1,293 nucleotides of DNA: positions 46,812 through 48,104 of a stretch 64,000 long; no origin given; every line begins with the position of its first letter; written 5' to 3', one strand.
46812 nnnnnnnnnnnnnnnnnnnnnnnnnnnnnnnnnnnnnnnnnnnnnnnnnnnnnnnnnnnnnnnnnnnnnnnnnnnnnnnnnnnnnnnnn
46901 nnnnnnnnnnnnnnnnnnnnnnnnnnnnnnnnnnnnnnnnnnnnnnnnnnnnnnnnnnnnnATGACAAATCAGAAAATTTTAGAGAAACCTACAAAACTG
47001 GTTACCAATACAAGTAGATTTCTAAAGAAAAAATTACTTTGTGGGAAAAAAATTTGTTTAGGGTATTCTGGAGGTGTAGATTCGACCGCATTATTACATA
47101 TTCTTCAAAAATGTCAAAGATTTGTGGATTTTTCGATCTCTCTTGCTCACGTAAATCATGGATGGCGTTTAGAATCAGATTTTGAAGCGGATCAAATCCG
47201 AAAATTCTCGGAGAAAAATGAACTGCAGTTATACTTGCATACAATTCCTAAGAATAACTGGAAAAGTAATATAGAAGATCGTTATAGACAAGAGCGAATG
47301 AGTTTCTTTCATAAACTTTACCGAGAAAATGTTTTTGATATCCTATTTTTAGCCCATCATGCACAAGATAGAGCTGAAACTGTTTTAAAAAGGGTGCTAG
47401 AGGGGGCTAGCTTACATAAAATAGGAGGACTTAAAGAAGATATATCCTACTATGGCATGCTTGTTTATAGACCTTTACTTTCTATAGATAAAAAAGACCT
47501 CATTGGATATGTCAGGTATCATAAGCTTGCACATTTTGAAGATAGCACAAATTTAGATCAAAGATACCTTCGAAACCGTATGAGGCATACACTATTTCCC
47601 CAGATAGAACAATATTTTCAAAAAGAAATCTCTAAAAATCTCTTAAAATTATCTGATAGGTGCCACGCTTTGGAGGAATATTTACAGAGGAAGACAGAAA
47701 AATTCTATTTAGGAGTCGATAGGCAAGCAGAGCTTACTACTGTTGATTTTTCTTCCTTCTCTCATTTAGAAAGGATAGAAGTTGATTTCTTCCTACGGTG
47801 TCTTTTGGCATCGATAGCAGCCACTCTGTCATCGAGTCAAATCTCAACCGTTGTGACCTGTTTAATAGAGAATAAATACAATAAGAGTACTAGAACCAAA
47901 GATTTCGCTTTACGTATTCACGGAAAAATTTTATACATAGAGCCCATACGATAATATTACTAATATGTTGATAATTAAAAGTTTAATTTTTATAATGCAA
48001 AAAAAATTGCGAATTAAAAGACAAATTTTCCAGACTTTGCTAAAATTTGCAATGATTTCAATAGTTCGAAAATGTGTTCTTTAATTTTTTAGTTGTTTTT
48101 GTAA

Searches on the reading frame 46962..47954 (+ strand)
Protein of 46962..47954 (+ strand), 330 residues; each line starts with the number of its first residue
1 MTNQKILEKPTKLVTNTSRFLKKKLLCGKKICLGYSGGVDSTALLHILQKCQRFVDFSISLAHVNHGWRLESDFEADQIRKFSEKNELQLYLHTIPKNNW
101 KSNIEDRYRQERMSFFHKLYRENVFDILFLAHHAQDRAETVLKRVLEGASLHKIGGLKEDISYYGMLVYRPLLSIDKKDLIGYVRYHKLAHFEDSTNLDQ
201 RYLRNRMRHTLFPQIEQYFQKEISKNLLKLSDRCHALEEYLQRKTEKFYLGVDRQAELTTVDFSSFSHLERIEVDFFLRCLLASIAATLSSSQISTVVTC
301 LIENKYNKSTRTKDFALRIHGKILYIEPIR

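Call 66: search_protein_families(library=pfam, max_evalue=0.00001, proteins=[window:46962-47954:+])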
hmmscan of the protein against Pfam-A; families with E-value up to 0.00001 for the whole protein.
window:46962-47954:+ (330 aa): 1 family
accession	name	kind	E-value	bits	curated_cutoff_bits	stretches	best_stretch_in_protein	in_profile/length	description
PF01171.26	ATP_bind_3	-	3e-45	154.6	27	1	30-209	1-181/182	PP-loop family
